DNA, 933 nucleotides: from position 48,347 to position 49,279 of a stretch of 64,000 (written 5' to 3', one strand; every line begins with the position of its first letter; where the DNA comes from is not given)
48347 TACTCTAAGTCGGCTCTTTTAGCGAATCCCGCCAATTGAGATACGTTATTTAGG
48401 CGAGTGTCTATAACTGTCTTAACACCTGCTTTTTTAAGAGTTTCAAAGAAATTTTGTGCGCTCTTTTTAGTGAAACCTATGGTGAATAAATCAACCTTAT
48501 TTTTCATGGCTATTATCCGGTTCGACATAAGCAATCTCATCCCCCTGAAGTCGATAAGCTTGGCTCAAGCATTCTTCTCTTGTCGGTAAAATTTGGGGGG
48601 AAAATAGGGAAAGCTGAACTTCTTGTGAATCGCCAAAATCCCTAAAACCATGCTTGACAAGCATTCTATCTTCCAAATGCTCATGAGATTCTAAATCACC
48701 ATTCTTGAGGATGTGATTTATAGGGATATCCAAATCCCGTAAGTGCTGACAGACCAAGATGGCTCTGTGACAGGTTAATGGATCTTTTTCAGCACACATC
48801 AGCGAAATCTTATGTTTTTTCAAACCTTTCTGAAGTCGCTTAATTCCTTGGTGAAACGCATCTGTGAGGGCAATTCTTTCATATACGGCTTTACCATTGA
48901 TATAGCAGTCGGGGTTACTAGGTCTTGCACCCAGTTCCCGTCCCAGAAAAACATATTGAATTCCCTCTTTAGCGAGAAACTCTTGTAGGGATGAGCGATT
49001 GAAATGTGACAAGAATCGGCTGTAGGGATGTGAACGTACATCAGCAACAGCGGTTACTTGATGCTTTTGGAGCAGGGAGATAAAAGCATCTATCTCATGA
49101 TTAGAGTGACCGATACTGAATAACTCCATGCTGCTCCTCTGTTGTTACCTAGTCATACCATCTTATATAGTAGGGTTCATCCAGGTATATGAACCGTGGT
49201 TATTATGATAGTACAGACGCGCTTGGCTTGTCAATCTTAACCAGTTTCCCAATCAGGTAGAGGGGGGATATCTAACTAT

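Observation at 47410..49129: DUF488 pair plus Cys/His-rich partner in an IS-flanked island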

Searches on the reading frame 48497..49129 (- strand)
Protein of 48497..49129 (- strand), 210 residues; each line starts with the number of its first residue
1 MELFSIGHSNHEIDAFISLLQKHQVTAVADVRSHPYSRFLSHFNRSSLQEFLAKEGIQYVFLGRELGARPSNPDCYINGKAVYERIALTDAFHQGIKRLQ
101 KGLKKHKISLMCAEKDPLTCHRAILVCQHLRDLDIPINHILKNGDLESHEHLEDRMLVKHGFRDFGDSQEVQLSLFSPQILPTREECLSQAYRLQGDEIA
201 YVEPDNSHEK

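Call 3: search_protein_families(library=pfam, proteins=[window:48497-49129:-], max_evalue=0.1)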
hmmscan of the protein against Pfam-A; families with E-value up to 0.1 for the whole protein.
window:48497-49129:- (210 aa): 2 families
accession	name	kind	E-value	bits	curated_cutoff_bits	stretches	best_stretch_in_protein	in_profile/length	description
PF04343.18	DUF488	-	4.6e-25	89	22.2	1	13-126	2-118/121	Domain of unknown function DUF488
PF22751.1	DUF488-N3a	-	0.008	16.9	27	1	95-125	79-110/118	Active DUF488-N3 subclade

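Call 4: search_protein_families(library=padloc, proteins=[window:48497-49129:-], max_evalue=0.1)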
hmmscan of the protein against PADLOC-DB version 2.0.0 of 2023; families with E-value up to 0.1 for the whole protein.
window:48497-49129:- (210 aa): 4 families
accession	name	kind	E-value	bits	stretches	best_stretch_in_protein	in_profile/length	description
PDLC04657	PDC-M45B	-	1.3e-74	248.1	1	2-208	5-198/204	-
PDLC04505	PDC-M19A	-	6.9e-15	53.3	1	3-126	151-278/294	-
PDLC04658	PDC-M45C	-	4.3e-09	34.3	1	1-132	1-134/145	-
PDLC04504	PDC-M19A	-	2.4e-07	28.4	1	3-139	91-233/234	-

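Call 5: search_protein_families(library=ncbifam, proteins=[window:48497-49129:-], max_evalue=0.1)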
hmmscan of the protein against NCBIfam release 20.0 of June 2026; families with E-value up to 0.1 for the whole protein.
window:48497-49129:- (210 aa): 0 families

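Call 31: search_solved_structures(query=window:48497-49129:-, max_evalue=1)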
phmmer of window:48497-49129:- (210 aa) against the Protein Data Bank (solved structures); distinct sequences matched with E-value up to 1: 0.

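Call 59: find_homologous_proteins(query=window:48497-49129:-, max_evalue=1e-10)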
Query window:48497-49129:- (210 aa): 5127 proteins with E <= 1e-10 among 5218 candidates; the best 120 are listed.
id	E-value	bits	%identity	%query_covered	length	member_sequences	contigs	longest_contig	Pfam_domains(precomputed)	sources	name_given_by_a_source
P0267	1.0e-137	475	100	100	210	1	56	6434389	PF04343.19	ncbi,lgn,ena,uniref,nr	ncbi:MAG: DUF488 domain-containing protein [Limnospira sp. PMC 1291.21]|uniref:DUF488 domain-contain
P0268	3.6e-137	473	100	100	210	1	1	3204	PF04343.19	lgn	-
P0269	3.6e-137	473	100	100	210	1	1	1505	PF04343.19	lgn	-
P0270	8.5e-137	472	100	100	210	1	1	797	PF04343.19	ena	-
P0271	4.8e-128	443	93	100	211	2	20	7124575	PF04343.19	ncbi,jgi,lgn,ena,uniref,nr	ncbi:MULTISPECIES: DUF488 domain-containing protein [Arthrospira]|uniref:DUF488 domain-containing pr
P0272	2.3e-109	382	82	97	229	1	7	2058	PF04343.19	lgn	-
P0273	4.6e-109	381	81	98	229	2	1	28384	PF04343.19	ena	-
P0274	1.3e-108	380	81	98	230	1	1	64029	PF04343.19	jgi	jgi:uncharacterized protein (DUF488 family)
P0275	1.9e-108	379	81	98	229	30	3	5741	PF04343.19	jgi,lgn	-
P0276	9.2e-107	374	81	98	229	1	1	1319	PF04343.19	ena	-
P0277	1.0e-104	367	79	99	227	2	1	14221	PF04343.19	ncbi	ncbi:MAG: DUF488 domain-containing protein [Thainema sp.]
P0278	3.3e-104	365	77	100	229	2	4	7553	PF04343.19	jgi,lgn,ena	jgi:uncharacterized protein (DUF488 family)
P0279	1.6e-103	363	76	100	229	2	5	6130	PF04343.19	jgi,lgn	jgi:uncharacterized protein (DUF488 family)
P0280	1.8e-103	363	75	100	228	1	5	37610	PF04343.19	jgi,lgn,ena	jgi:uncharacterized protein (DUF488 family)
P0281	3.4e-103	362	74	100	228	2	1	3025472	PF04343.19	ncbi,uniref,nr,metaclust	ncbi:DUF488 domain-containing protein [Picosynechococcus sp. PCC 73109]|uniref:DUF488 domain-contain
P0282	7.0e-103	361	77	97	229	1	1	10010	PF04343.19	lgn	-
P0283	4.8e-102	358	75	98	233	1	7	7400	PF04343.19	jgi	jgi:hypothetical protein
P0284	8.5e-102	357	76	100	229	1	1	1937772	PF04343.19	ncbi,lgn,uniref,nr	ncbi:DUF488 domain-containing protein [Candidatus Synechococcus calcipolaris G9]|uniref:DUF488 domai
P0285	9.2e-101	354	73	100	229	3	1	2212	PF04343.19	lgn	-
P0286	3.4e-100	352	77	98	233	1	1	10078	PF04343.19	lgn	-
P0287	6.4e-100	351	72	100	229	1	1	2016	PF04343.19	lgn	-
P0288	6.5e-100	351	76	97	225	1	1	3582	PF04343.19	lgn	-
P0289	1.2e-99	350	74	97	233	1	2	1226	PF04343.19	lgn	-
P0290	5.2e-99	348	73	100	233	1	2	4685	PF04343.19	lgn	-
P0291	6.5e-99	348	72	100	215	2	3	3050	PF04343.19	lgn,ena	-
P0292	4.0e-98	345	73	98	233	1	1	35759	PF04343.19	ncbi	-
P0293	5.9e-98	345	74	98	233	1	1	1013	PF04343.19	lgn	-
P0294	9.4e-98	344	73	98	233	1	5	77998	PF04343.19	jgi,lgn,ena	-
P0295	2.0e-97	343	73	100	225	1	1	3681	PF04343.19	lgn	-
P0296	2.5e-97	343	72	98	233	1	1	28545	PF04343.19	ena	-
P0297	8.9e-97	341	77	92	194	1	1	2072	PF04343.19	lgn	-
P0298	5.6e-96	338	70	99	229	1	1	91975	PF04343.19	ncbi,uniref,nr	ncbi:DUF488 domain-containing protein [Thermosynechococcaceae cyanobacterium BACA0444]|uniref:DUF488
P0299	5.7e-96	338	71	98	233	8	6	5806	PF04343.19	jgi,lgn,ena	-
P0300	1.3e-95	337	71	98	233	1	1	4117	PF04343.19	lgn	-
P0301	1.9e-95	337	73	97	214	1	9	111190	PF04343.19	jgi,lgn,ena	jgi:uncharacterized protein (DUF488 family)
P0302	2.2e-95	336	68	100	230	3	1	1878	PF04343.19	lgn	-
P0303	3.0e-95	336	72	100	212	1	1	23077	PF04343.19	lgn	-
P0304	4.1e-95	336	70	100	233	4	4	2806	PF04343.19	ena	-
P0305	9.1e-95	334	72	100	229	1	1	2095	PF04343.19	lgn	-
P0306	1.2e-94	334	70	98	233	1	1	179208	PF04343.19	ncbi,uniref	ncbi:DUF488 family protein [Pantanalinema rosaneae CENA516]|uniref:DUF488 domain-containing protein 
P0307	1.3e-94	334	72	97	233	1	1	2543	PF04343.19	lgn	-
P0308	1.8e-94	333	70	100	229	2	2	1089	PF04343.19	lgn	-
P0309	2.7e-94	333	70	98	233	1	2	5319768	PF04343.19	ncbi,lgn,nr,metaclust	ncbi:hypothetical protein STA3757_08440 [Stanieria sp. NIES-3757]|nr:hypothetical protein STA3757_08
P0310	3.1e-94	333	76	92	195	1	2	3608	PF04343.19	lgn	-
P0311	5.6e-94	332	71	98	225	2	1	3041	PF04343.19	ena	-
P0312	6.3e-94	332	68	100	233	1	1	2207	PF04343.19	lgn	-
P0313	8.8e-94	331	70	98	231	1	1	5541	PF04343.19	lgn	-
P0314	1.5e-93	330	71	100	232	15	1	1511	PF04343.19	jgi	jgi:uncharacterized protein (DUF488 family)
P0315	2.0e-93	330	70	97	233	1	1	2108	PF04343.19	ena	-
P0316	2.8e-93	330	71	100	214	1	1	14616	PF04343.19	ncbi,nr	ncbi:MAG: DUF488 domain-containing protein [Symploca sp. SIO2E6]|nr:DUF488 domain-containing protein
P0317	3.2e-93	329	69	98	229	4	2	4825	PF04343.19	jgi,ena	-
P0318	3.7e-93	329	72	97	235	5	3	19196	PF04343.19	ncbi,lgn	-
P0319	1.5e-92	327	75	91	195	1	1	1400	PF04343.19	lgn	-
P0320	1.9e-92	327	69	99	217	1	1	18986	PF04343.19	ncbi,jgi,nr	ncbi:MAG: DUF488 domain-containing protein [Hydrococcus sp. Prado102]|jgi:uncharacterized protein (D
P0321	2.0e-92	327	68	99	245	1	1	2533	PF04343.19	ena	-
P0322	3.2e-92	326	68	98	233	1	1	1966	PF04343.19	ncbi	-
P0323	6.4e-92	325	69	100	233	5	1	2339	PF04343.19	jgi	-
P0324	1.3e-91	324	71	97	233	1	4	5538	PF04343.19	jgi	jgi:uncharacterized protein (DUF488 family)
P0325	1.8e-91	324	78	87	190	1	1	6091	PF04343.19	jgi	jgi:uncharacterized protein (DUF488 family)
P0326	2.0e-91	324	68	100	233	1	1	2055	PF04343.19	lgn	-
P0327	2.3e-91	323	71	97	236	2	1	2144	PF04343.19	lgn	-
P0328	2.3e-91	323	70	97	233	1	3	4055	PF04343.19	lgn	-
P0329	3.2e-91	323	71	97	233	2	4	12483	PF04343.19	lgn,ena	-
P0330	5.4e-91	322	71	97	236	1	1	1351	PF04343.19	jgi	-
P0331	7.2e-91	322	71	97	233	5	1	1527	PF04343.19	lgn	-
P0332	1.1e-90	321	68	100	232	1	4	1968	PF04343.19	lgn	-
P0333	1.5e-90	321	66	100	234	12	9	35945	PF04343.19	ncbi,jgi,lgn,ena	jgi:uncharacterized protein (DUF488 family)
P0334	2.1e-90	320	70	100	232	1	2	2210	PF04343.19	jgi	jgi:uncharacterized protein (DUF488 family)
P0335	2.2e-90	320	69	98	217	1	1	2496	PF04343.19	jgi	jgi:uncharacterized protein (DUF488 family)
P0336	6.0e-90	319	69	97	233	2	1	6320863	PF04343.19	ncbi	ncbi:MAG: DUF488 family protein [Stenomitos frigidus ULC029]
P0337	6.5e-90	319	69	97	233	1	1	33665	PF04343.19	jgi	jgi:uncharacterized protein (DUF488 family)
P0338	1.7e-89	317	69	97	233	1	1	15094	PF04343.19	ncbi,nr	ncbi:MAG: DUF488 domain-containing protein [Synechococcales cyanobacterium T60_A2020_003]|nr:DUF488 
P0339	1.8e-89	317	69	99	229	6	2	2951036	PF04343.19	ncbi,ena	-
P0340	2.6e-89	317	71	97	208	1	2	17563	PF04343.19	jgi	jgi:uncharacterized protein (DUF488 family)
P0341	2.7e-89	317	69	100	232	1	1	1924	PF04343.19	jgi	jgi:uncharacterized protein (DUF488 family)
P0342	3.1e-89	316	69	98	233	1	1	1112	PF04343.19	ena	-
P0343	3.8e-89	316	67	99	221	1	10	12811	PF04343.19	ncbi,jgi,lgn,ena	-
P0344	4.3e-89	316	68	99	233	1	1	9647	PF04343.19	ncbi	-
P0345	5.2e-89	316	68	100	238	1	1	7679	PF04343.19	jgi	jgi:uncharacterized protein (DUF488 family)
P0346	6.7e-89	315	69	97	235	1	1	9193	PF04343.19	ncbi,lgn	-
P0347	6.8e-89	315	67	99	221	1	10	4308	PF04343.19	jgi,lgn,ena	-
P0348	1.3e-88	314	66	100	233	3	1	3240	PF04343.19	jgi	jgi:hypothetical protein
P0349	1.4e-88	314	70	95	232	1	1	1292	PF04343.19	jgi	jgi:Protein of unknown function, DUF488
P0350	1.7e-88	314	70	97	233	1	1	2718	PF04343.19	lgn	-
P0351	2.1e-88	314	68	100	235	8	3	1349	PF04343.19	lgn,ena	-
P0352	2.9e-88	313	69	97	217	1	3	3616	PF04343.19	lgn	-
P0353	3.1e-88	313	68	100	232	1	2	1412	PF04343.19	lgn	-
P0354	5.4e-88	312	68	97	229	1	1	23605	PF04343.19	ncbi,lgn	ncbi:MAG: DUF488 domain-containing protein [Coleofasciculaceae cyanobacterium]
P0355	6.1e-88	312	80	80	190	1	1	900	PF04343.19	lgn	-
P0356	1.0e-87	311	68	99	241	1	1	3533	PF04343.19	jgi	jgi:Protein of unknown function, DUF488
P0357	1.2e-87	311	66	100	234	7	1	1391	PF04343.19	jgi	jgi:uncharacterized protein (DUF488 family)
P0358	1.2e-87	311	67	99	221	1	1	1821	PF04343.19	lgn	-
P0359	1.5e-87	311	68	100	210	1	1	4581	PF04343.19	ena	-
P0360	2.9e-87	310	67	100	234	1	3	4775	PF04343.19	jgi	jgi:uncharacterized protein (DUF488 family)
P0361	3.9e-87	310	67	99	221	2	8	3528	PF04343.19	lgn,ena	-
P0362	5.2e-87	309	65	100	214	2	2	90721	PF04343.19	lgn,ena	-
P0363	8.2e-87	308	66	99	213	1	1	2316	PF04343.19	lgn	-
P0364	9.1e-87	308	68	100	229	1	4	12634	PF04343.19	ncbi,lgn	-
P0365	9.6e-87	308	65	100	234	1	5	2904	PF04343.19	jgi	jgi:uncharacterized protein (DUF488 family)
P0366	1.9e-86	307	70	97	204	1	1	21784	PF04343.19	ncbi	ncbi:MAG: DUF488 family protein, partial [Coleofasciculus sp.]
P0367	2.0e-86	307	69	94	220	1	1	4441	PF04343.19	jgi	jgi:uncharacterized protein (DUF488 family)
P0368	2.4e-86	307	66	100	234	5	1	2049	PF04343.19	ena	-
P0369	2.6e-86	307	68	97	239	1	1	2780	PF04343.19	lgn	-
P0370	2.9e-86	307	67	97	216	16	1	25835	PF04343.19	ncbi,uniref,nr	ncbi:DUF488 family protein [Oscillatoria sp. HE19RPO]|uniref:DUF488 domain-containing protein n=1 Ta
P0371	3.0e-86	307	65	100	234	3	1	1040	PF04343.19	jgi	jgi:uncharacterized protein (DUF488 family)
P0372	3.3e-86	307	69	96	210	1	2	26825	PF04343.19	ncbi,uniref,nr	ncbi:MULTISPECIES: DUF488 family protein [unclassified Coleofasciculus]|uniref:DUF488 domain-contain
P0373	3.6e-86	306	67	100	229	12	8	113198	PF04343.19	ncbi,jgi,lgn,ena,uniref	ncbi:DUF488 domain-containing protein [Coleofasciculus sp. F4-SAH-05]|uniref:DUF488 domain-containin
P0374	4.7e-86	306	68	99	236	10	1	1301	PF04343.19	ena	-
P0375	5.4e-86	306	67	99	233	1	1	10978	PF04343.19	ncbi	-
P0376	5.7e-86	306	68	99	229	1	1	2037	PF04343.19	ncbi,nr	ncbi:MAG: DUF488 domain-containing protein [Symploca sp. SIO1B1]|nr:DUF488 domain-containing protein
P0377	1.8e-85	304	67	99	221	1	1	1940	PF04343.19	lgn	-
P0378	2.7e-85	304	65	100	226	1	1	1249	PF04343.19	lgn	-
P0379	3.8e-85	303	66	97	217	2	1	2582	PF04343.19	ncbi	ncbi:MAG: DUF488 domain-containing protein [Crinalium sp.]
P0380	3.8e-85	303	66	97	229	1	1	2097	PF04343.19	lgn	-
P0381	3.8e-85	303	63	100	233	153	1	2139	PF04343.19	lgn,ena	-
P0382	4.9e-85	303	65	99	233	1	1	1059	PF04343.19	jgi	jgi:uncharacterized protein (DUF488 family)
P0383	8.6e-85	302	67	97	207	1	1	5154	PF04343.19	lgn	-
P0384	9.4e-85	302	66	97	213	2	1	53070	PF04343.19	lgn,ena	-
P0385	1.2e-84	301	69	98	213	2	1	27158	PF04343.19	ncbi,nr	ncbi:MAG: DUF488 domain-containing protein [Symploca sp. SIO3E6]|nr:DUF488 domain-containing protein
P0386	1.3e-84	301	65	100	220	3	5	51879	PF04343.19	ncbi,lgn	-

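Call 64: find_encoding_contigs(protein=P0281, flank=5000, max_places=2)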
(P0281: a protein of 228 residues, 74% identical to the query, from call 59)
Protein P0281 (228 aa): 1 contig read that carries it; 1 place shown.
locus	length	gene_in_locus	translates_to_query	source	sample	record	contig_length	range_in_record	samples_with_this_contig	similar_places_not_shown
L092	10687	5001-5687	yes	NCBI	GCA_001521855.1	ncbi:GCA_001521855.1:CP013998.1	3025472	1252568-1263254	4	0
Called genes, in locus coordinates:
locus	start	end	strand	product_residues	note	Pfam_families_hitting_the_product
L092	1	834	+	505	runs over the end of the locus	PF03616:Glt_symporter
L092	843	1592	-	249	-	-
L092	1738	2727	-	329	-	PF13495:Phage_int_SAM_4, PF00589:Phage_integrase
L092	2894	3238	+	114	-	-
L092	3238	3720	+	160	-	-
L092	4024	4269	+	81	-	PF04255:DUF433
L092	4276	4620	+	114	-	PF01927:Mut7-C (weak), PF18480:DUF5615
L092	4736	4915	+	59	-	PF01136:Peptidase_U32 (weak)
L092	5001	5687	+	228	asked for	PF04343:DUF488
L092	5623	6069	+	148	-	PF04343:DUF488, PF22751:DUF488-N3a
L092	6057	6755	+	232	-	PF22557:DuOB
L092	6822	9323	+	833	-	PF01136:Peptidase_U32, PF12392:DUF3656, PF01136:Peptidase_U32 (weak)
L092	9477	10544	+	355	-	-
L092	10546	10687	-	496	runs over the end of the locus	PF00590:TP_methylase, PF02602:HEM4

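Call 65: find_encoding_contigs(protein=P0309, flank=5000, max_places=2)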
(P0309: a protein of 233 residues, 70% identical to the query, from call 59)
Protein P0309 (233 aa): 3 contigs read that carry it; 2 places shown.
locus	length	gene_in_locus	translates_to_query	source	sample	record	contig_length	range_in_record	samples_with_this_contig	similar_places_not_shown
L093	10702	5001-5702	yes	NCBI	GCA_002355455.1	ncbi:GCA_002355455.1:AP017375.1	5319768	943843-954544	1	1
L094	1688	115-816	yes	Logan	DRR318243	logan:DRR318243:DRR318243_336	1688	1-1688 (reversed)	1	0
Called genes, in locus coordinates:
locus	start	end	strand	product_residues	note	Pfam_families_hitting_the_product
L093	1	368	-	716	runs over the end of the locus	PF00069:Pkinase, PF07714:PK_Tyr_Ser-Thr, PF03109:ABC1 (weak)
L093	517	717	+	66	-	-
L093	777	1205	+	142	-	PF01329:Pterin_4a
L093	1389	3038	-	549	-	PF03063:Prismane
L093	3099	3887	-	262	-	PF07883:Cupin_2, PF00042:Globin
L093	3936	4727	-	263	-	PF02353:CMAS, PF13489:Methyltransf_23 (faint), PF02475:TRM5-TYW2_MTfase, PF13847:Methyltransf_31, PF08241:Methyltransf_11, PF08242:Methyltransf_12 (weak), PF13649:Methyltransf_25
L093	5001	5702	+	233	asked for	PF04343:DUF488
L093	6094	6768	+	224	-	PF22557:DuOB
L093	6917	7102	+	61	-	PF07927:HicA_toxin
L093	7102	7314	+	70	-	PF15919:HicB_lk_antitox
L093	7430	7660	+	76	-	PF21748:UPF0150 (weak)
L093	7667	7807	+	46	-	PF07927:HicA_toxin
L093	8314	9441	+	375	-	PF14518:Haem_oxygenas_2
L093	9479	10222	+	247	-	-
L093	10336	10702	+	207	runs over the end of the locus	PF01810:LysE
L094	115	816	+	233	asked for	PF04343:DUF488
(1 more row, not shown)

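Call 66: find_encoding_contigs(protein=P0339, flank=5000, max_places=2)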
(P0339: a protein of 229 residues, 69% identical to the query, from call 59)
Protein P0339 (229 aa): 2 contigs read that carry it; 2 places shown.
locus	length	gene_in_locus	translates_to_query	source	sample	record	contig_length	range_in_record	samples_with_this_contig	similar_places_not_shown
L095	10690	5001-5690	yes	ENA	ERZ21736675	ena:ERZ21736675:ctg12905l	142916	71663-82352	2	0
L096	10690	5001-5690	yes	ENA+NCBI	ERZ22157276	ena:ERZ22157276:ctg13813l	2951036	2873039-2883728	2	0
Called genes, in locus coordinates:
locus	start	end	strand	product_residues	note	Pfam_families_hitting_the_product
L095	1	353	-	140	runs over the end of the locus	PF01724:DUF29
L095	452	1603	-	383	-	PF04107:GCS2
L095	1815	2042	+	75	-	-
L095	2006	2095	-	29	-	-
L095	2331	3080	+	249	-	PF04481:DUF561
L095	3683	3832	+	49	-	-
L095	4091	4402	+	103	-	-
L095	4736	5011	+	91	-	-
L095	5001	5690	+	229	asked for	PF04343:DUF488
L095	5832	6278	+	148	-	PF04343:DUF488, PF22751:DUF488-N3a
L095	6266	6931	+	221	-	PF22557:DuOB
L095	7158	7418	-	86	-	PF05016:ParE_toxin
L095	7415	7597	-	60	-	-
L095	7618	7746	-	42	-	-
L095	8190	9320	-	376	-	PF00155:Aminotran_1_2, PF01041:DegT_DnrJ_EryC1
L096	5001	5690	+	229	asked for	PF04343:DUF488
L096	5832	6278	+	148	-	PF04343:DUF488, PF22751:DUF488-N3a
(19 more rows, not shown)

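Call 67: predict_structure(alignment_id=A3)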
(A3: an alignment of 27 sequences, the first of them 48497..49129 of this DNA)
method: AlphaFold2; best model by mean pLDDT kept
length: 210 residues; sequences in the alignment: 27
mean_pLDDT: 84.9   pTM: 0.80
mean pLDDT of the five models: 84.9, 84.2, 82.6, 81.0, 79.8
residues with pLDDT >= 90: 98; 70-90: 86; 50-70: 20; < 50: 6
segments of 3 or more residues with pLDDT < 50: 206-210
pLDDT, mean of each block of 10 residues (from residue 1): 90 94 97 79 90 97 84 81 86 94 96 88 88 91 93 93 72 56 88 79 48
secondary structure, 60 per line:
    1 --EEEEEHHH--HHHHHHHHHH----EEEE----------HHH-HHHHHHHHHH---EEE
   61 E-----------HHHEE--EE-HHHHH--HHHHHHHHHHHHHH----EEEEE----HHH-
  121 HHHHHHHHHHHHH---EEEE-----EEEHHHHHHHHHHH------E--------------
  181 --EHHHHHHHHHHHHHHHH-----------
elements in order: E3-7 H13-22 E27-30 H45-54 E58-61 H83-87 H90-103 E108-112 H121-133 E137-140 E146-148 H149-159 H184-199

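Call 82: search_protein_families(library=phrogs, proteins=[window:48497-49129:-], max_evalue=0.01)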
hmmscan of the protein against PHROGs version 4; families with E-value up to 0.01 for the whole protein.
window:48497-49129:- (210 aa): 1 family
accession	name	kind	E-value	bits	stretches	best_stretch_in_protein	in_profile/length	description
phrog_14939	-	unknown function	2.2e-06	28.1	1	3-131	167-298/313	-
